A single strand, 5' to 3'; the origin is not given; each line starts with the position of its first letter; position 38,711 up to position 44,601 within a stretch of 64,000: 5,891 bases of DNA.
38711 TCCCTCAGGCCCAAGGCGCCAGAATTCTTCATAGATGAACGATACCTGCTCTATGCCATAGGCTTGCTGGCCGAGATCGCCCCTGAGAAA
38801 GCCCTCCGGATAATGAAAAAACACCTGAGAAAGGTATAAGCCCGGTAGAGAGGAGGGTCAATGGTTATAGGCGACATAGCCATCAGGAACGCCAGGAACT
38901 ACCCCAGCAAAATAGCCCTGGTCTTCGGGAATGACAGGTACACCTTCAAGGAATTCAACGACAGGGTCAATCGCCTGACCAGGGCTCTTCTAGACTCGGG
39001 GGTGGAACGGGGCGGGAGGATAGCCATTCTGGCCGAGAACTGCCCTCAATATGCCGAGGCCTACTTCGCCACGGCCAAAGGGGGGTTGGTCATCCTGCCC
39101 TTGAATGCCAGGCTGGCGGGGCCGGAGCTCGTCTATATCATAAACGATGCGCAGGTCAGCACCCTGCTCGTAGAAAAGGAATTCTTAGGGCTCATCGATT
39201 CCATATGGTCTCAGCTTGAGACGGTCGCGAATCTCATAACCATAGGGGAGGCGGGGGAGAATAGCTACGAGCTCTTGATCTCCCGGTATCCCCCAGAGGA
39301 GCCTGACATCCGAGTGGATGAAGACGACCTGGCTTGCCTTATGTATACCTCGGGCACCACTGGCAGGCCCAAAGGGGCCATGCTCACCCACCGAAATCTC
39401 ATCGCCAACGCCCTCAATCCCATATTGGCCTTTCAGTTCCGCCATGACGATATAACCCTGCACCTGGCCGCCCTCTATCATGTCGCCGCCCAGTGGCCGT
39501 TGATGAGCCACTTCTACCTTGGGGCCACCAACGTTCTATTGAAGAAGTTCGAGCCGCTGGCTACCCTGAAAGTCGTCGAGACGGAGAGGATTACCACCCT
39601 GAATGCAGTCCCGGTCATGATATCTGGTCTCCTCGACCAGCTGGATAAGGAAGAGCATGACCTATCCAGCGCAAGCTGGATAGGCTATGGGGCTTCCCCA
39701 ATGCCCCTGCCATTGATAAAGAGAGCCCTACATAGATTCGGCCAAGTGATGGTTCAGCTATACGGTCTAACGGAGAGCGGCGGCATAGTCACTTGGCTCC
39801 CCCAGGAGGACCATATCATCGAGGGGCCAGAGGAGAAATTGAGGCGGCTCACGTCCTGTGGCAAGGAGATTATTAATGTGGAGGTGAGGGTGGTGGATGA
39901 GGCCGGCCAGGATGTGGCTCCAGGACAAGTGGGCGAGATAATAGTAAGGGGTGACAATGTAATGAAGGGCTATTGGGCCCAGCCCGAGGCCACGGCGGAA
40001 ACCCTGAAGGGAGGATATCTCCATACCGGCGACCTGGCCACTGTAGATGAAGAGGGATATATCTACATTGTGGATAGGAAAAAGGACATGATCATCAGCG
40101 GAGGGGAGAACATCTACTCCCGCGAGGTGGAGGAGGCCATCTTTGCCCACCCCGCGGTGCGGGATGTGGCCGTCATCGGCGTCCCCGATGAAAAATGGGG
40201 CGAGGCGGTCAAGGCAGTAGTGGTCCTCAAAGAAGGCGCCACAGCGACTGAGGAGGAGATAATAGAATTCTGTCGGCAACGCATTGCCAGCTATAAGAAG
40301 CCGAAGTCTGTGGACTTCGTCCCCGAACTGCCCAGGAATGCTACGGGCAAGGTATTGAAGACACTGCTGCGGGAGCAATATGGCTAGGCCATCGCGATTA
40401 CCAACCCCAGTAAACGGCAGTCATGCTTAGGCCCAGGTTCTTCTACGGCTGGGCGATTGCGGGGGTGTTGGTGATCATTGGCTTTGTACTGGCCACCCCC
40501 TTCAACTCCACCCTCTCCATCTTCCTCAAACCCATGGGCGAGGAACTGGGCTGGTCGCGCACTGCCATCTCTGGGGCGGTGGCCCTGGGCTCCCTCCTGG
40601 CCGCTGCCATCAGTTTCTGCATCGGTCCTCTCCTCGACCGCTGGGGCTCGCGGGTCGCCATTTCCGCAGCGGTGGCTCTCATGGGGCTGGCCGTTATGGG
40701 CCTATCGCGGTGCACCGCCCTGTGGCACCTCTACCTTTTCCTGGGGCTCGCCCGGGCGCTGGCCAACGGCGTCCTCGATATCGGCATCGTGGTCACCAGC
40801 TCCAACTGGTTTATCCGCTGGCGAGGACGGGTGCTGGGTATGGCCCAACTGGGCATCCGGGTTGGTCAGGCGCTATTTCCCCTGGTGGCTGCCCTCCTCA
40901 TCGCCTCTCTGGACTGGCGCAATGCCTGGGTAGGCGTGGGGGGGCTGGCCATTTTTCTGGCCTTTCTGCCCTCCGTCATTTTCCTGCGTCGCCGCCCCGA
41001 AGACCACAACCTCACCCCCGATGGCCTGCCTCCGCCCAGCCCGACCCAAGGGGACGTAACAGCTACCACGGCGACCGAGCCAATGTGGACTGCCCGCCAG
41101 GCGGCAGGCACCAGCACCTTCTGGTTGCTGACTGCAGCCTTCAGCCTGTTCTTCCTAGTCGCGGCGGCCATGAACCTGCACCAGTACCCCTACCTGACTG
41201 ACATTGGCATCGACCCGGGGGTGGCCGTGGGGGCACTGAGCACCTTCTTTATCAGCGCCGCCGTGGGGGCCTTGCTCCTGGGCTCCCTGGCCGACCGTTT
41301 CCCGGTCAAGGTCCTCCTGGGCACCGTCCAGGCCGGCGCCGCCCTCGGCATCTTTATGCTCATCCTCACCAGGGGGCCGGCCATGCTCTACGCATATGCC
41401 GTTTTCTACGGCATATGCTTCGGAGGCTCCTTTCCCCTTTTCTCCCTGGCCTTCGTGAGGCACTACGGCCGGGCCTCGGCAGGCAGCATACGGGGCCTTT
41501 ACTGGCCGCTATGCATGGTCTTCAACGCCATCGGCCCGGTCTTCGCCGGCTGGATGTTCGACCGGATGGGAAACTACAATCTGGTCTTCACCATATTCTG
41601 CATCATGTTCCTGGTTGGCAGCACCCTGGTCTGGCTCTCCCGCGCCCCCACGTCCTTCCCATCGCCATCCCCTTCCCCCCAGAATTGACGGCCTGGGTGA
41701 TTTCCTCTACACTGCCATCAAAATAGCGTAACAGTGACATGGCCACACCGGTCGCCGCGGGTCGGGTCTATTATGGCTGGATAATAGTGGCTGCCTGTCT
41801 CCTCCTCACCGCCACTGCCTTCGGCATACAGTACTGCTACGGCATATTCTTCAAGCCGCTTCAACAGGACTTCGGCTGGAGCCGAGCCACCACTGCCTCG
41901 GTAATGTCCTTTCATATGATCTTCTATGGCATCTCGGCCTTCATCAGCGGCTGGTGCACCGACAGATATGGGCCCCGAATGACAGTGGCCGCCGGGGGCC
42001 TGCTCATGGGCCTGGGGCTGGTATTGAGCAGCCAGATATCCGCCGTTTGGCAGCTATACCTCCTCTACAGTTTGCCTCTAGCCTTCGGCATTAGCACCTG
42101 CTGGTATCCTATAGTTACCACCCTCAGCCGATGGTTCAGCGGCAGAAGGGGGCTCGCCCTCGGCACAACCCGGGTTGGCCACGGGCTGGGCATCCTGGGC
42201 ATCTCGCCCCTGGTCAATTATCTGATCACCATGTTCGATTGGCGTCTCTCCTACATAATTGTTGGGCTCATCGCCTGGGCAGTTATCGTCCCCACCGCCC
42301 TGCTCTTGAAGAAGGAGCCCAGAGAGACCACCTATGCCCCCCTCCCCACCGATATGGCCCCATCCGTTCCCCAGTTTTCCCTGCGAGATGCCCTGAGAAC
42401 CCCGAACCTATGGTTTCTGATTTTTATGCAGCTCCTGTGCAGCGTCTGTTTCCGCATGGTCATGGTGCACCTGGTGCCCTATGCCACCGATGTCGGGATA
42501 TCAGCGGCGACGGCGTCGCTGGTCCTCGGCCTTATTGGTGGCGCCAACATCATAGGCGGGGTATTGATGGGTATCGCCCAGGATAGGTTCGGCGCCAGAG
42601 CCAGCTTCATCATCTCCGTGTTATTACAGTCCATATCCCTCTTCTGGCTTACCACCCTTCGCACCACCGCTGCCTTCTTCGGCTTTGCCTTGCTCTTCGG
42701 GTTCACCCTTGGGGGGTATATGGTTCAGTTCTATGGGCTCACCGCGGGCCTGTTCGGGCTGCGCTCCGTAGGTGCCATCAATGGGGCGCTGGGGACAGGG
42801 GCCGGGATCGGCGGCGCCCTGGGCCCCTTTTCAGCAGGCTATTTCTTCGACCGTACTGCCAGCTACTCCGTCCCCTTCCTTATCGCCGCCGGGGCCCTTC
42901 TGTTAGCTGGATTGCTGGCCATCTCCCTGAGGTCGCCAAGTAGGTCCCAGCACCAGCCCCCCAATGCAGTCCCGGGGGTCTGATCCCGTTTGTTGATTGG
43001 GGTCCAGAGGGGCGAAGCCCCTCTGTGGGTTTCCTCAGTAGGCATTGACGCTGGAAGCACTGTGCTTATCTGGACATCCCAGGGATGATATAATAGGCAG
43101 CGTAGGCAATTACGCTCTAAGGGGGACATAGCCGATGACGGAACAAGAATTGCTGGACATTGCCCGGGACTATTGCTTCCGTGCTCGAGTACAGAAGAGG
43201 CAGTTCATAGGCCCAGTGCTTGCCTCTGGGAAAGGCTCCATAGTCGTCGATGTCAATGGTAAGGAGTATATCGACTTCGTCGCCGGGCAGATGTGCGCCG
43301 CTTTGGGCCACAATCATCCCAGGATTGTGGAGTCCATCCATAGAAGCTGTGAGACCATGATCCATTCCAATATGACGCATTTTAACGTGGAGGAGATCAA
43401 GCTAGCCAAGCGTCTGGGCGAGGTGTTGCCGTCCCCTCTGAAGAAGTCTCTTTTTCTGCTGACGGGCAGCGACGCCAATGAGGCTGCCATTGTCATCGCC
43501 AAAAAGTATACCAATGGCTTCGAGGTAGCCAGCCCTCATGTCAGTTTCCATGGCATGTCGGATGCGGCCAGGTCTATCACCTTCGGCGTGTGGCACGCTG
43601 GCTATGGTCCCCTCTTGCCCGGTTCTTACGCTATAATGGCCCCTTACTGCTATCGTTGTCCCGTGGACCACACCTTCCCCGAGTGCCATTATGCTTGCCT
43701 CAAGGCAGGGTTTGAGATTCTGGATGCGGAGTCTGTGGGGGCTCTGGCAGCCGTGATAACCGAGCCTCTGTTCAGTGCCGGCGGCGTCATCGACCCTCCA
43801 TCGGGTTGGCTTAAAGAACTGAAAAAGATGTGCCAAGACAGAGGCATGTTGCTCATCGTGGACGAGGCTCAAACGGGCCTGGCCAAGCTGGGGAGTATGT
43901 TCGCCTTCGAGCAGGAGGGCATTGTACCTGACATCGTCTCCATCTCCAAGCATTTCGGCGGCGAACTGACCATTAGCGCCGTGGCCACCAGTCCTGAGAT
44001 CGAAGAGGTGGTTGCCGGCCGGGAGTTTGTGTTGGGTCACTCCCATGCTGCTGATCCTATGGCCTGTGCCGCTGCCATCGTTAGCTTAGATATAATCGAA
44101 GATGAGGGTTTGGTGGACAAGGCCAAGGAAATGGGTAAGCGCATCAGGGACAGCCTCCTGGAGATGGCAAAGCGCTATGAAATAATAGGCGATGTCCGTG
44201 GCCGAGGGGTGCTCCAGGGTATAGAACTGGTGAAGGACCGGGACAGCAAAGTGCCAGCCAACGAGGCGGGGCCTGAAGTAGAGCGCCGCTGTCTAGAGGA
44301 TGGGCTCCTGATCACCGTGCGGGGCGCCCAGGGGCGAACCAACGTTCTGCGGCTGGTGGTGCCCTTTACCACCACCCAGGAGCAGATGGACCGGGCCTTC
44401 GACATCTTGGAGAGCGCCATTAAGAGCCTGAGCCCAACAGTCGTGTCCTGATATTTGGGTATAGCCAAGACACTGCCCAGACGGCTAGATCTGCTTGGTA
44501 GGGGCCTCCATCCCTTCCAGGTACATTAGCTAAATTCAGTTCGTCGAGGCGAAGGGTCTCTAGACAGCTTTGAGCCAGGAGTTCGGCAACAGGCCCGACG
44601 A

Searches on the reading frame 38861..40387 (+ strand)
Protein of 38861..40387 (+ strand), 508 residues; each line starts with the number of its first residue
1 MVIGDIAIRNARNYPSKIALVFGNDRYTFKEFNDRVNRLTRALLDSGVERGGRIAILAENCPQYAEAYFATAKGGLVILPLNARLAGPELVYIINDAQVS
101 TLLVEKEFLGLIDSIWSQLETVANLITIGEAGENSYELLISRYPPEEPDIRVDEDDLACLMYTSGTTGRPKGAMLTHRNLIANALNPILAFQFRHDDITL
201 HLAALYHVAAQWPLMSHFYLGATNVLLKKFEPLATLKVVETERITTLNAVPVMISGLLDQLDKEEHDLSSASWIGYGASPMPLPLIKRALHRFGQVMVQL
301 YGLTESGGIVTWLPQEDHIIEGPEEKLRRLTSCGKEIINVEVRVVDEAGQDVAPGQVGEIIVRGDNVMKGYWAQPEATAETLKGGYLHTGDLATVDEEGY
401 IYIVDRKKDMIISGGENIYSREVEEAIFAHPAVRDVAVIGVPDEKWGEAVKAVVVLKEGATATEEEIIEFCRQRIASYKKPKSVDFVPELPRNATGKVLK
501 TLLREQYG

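Call 4: search_protein_families(library=pfam, proteins=[window:38861-40387:+])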
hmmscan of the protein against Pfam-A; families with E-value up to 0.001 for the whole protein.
window:38861-40387:+ (508 aa): 2 families
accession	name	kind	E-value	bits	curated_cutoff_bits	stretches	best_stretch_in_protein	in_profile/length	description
PF00501.34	AMP-binding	-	1.1e-95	321.2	29.9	1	9-372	3-384/384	AMP-binding enzyme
PF13193.12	AMP-binding_C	-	8.2e-26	91.2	24.5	1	422-497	1-76/76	AMP-binding enzyme C-terminal domain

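Call 5: search_protein_families(library=ncbifam, proteins=[window:38861-40387:+])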
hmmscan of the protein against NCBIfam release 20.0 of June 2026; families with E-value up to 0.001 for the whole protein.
window:38861-40387:+ (508 aa): 108 families (the best 25 are shown)
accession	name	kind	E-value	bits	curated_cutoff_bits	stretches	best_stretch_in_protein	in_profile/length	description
NF004837.0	PRK06187.1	subfamily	2.4e-173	577.2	476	1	2-507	9-522/531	long-chain-fatty-acid--CoA ligase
NF006182.0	PRK08316.1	subfamily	2.7e-155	517.8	663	1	2-507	12-517/523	fatty acyl-CoA synthetase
NF005307.0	PRK06839.1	equivalog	1.9e-125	419.3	748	1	10-506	11-492/496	o-succinylbenzoate--CoA ligase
NF005676.0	PRK07470.1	equivalog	5.3e-120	401.6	774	1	6-506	25-528/544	acyl-CoA synthetase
NF005801.1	PRK07656.1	equivalog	4.4e-114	381.9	657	1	5-504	5-500/500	FadD3 family acyl-CoA ligase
NF004797.0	PRK06145.1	equivalog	5.8e-113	377.9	850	1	10-507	11-495/499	acyl-CoA synthetase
NF005857.1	PRK07786.1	exception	2e-110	369.7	733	1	9-508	17-513/513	fatty-acid--CoA ligase FadD5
NF009233.0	PRK12583.1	subfamily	1.1e-109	367.4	832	2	151-506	197-549/558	fatty acid CoA ligase family protein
NF052269.1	Staph_lig_FadD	equivalog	1.6e-109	366.6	650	1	22-504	23-490/499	long-chain-fatty-acid--CoA ligase FadD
NF005702.0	PRK07514.1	subfamily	2e-107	359.6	558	1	23-507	26-500/506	malonyl-CoA synthase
NF006181.0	PRK08314.1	subfamily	8.2e-107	357.8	705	2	148-506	197-553/563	long-chain-fatty-acid--CoA ligase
NF006020.0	PRK08162.1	subfamily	1.7e-105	353.4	677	1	9-506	27-537/545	acyl-CoA synthetase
NF002966.0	PRK03640.1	equivalog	7.1e-104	348.1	556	1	10-505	11-478/483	o-succinylbenzoate--CoA ligase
NF004838.1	PRK06188.1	equivalog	9e-96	321.2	875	1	4-507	12-523/524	fatty-acid--CoA ligase FadD8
NF005947.1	PRK08008.1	equivalog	3.5e-95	319.5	651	1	11-503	17-517/518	crotonobetaine/carnitine-CoA ligase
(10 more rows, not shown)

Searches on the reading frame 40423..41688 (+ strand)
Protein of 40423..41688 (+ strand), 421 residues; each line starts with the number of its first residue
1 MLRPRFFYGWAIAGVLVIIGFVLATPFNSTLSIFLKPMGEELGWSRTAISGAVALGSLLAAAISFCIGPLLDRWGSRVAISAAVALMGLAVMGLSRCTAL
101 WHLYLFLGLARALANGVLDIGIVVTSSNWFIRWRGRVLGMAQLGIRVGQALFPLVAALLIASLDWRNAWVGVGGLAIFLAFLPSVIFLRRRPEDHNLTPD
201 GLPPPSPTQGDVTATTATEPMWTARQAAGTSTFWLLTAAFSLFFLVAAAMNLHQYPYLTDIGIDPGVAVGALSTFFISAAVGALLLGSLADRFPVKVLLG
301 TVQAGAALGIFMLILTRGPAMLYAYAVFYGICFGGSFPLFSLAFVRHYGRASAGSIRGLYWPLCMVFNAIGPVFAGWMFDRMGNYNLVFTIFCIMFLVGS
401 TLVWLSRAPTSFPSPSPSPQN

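Call 4: search_protein_families(library=pfam, proteins=[window:40423-41688:+])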
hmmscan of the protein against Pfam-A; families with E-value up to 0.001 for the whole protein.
window:40423-41688:+ (421 aa): 1 family
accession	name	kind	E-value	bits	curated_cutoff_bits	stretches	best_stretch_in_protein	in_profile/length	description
PF07690.21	MFS_1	-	5.2e-40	137.9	33.4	1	18-361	2-336/347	Major Facilitator Superfamily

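Call 5: search_protein_families(library=ncbifam, proteins=[window:40423-41688:+])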
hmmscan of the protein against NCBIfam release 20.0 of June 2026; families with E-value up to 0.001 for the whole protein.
window:40423-41688:+ (421 aa): 10 families
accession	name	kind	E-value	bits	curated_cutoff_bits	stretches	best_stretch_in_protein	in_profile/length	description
NF049980.1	SfMCT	equivalog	4.6e-37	127.6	320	1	10-395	2-378/378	L-lactate MFS transporter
NF038246.1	bile_salt_MFS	equivalog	4.6e-21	75.1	400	1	24-399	15-396/408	conjugated bile salt MFS transporter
TIGR00890.1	2A0111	subfamily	4.1e-19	68.8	374.85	1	10-397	3-373/377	oxalate/formate antiport family MFS transporter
TIGR00881.1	2A0104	subfamily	3.9e-16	59.1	407.75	1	26-359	9-350/379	phosphoglycerate transporter protein PgtP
TIGR04259.1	oxa_formateAnti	equivalog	4.9e-11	42.1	335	1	16-402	7-387/405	oxalate/formate MFS antiporter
TIGR00895.1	2A0115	subfamily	1.4e-10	40.7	418.55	1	64-378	69-397/398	aromatic acid/H+ symport family MFS transporter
TIGR00893.1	2A0114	subfamily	3.5e-10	39.4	395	1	31-405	13-397/399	D-galactonate transporter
NF008586.0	PRK11551.1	equivalog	1.8e-07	30.5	410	1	50-384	56-373/406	3-(3-hydroxy-phenyl)propionate transporter MhpT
TIGR00892.1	2A0113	subfamily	2.2e-06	26.7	586.1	1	8-401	16-415/455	monocarboxylate transporter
NF002982.0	PRK03699.1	equivalog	6.9e-06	25.4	221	1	233-332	208-308/395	MFS transporter TsgA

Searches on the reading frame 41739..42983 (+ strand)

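Call 4: search_protein_families(library=pfam, proteins=[window:41739-42983:+])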
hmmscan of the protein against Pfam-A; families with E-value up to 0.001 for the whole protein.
window:41739-42983:+ (414 aa): 4 families
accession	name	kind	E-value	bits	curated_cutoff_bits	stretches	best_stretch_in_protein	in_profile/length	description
PF07690.21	MFS_1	-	1.4e-45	156.1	33.4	2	21-248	2-228/347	Major Facilitator Superfamily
PF12832.13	MFS_1_like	-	2.6e-09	37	25.2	1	43-373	27-365/373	MFS_1 like family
PF06779.20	MFS_4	-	7.5e-07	29.2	26.3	1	41-394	19-363/364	Uncharacterised MFS-type transporter YbfB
PF13347.12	MFS_2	-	0.00092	18.3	27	1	171-329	174-333/427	MFS/sugar transport protein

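Call 5: search_protein_families(library=ncbifam, proteins=[window:41739-42983:+])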
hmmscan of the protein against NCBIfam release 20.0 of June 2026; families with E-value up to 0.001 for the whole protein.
window:41739-42983:+ (414 aa): 19 families
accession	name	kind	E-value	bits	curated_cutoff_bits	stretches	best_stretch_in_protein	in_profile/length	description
NF049980.1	SfMCT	equivalog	1.6e-68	231.1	320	1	14-384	2-376/378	L-lactate MFS transporter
TIGR00890.1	2A0111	subfamily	1.7e-45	155.6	374.85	1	14-390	2-374/377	oxalate/formate antiport family MFS transporter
TIGR04259.1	oxa_formateAnti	equivalog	1.7e-40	139.1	335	1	14-405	2-399/405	oxalate/formate MFS antiporter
TIGR00892.1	2A0113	subfamily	2.3e-27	95.8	586.1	1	12-393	16-416/455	monocarboxylate transporter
TIGR00881.1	2A0104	subfamily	1.9e-19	69.9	407.75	2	41-279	21-274/379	phosphoglycerate transporter protein PgtP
NF038246.1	bile_salt_MFS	equivalog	3.3e-19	69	400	1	12-382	2-388/408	conjugated bile salt MFS transporter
TIGR00893.1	2A0114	subfamily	2.2e-17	63.1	395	1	39-395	18-396/399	D-galactonate transporter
TIGR00895.1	2A0115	subfamily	3.6e-16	59.1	418.55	2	12-190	14-192/398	aromatic acid/H+ symport family MFS transporter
NF033733.1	MFS_ArsK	equivalog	9.9e-11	41.1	400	1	30-395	19-384/388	arsenite efflux MFS transporter ArsK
TIGR00883.1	2A0106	subfamily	9.2e-10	38.1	443.45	1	137-387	130-397/400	metabolite/H+ symporter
NF053517.1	HbztTptrPcaK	equivalog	1.1e-07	31.1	770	1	11-185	15-189/437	4-hydroxybenzoate transporter PcaK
NF008586.0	PRK11551.1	equivalog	2.6e-07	30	410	1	16-402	16-400/406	3-(3-hydroxy-phenyl)propionate transporter MhpT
NF008661.1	PRK11663.1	subfamily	2.8e-07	29.9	564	1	48-196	63-211/439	MFS transporter family glucose-6-phosphate receptor UhpC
TIGR00712.1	glpT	equivalog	1e-06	28.1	632.55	1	37-203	50-221/440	glycerol-3-phosphate transporter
TIGR00880.1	2_A_01_02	superfamily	5.1e-05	23.4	131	0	67-191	15-139/141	multidrug resistance protein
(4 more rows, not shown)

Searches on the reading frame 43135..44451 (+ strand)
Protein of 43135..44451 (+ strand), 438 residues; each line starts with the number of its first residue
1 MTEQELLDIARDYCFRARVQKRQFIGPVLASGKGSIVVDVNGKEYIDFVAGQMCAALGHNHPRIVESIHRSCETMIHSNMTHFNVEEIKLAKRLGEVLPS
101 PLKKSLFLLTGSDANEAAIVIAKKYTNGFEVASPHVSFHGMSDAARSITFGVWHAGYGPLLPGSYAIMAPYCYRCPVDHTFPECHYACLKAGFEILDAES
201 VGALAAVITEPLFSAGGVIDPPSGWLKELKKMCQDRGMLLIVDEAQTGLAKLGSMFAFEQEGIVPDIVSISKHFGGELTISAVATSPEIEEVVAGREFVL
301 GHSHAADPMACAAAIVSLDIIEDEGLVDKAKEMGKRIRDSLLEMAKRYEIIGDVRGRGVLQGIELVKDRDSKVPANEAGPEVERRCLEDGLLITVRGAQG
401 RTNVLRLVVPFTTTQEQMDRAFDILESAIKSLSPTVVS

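Call 4: search_protein_families(library=pfam, proteins=[window:43135-44451:+])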
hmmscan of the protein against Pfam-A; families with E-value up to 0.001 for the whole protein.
window:43135-44451:+ (438 aa): 2 families
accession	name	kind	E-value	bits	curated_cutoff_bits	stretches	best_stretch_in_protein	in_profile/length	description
PF00202.27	Aminotran_3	-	2.6e-82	277.1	30.5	1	28-429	12-403/403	Aminotransferase class-III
PF00155.27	Aminotran_1_2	-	6.8e-05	22.6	19.7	0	226-423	168-359/361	Aminotransferase class I and II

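Call 5: search_protein_families(library=ncbifam, proteins=[window:43135-44451:+])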
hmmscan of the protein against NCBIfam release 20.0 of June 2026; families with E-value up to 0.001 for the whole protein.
window:43135-44451:+ (438 aa): 70 families (the best 25 are shown)
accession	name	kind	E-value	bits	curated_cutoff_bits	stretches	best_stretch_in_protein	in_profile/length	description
NF006228.0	PRK08360.1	equivalog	1.8e-92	310.3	608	1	11-432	9-427/443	aspartate aminotransferase family protein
NF005993.0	PRK08117.1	subfamily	6.4e-92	308.4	574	1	29-432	29-430/433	aspartate aminotransferase family protein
NF049939.1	HyAminethphonNHLyPbfA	equivalog_domain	1.2e-83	281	525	1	28-431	46-441/442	(R)-1-hydroxy-2-aminoethylphosphonate ammonia-lyase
NF004426.0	PRK05769.1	equivalog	2.1e-82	277.3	552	1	28-432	39-440/441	acetyl ornithine aminotransferase family protein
NF005376.0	PRK06918.1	equivalog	1.9e-80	270.5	676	1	28-431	39-443/451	4-aminobutyrate--2-oxoglutarate transaminase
NF004755.0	PRK06082.1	equivalog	7.5e-80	268.6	467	1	28-433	57-453/459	aspartate aminotransferase family protein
NF045634.1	LeuMetRace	equivalog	6e-79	265.8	800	1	17-431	15-426/432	leucine/methionine racemase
NF006368.0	PRK08593.1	equivalog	9.8e-79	265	570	1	15-433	16-433/448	aspartate aminotransferase family protein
TIGR00700.1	GABAtrnsam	equivalog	1.2e-77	261.3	506.65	1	29-429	19-418/420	4-aminobutyrate--2-oxoglutarate transaminase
NF004718.0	PRK06062.1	subfamily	2e-77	260.7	472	1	4-433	17-450/454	hypothetical protein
NF004714.0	PRK06058.1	subfamily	1.2e-74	251.6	639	1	30-431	47-446/447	4-aminobutyrate--2-oxoglutarate transaminase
NF005812.0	PRK07678.1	subfamily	4.9e-72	243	488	1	5-431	9-449/451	aminotransferase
NF005393.0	PRK06938.1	subfamily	1.3e-69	234.8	671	1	16-431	41-464/469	diaminobutyrate--2-oxoglutarate transaminase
NF005375.0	PRK06917.1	equivalog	2.4e-69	234.2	535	1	26-432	15-439/448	aspartate aminotransferase family protein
NF005985.0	PRK08088.1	equivalog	1.2e-68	231.8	713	1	25-430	22-422/426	4-aminobutyrate--2-oxoglutarate transaminase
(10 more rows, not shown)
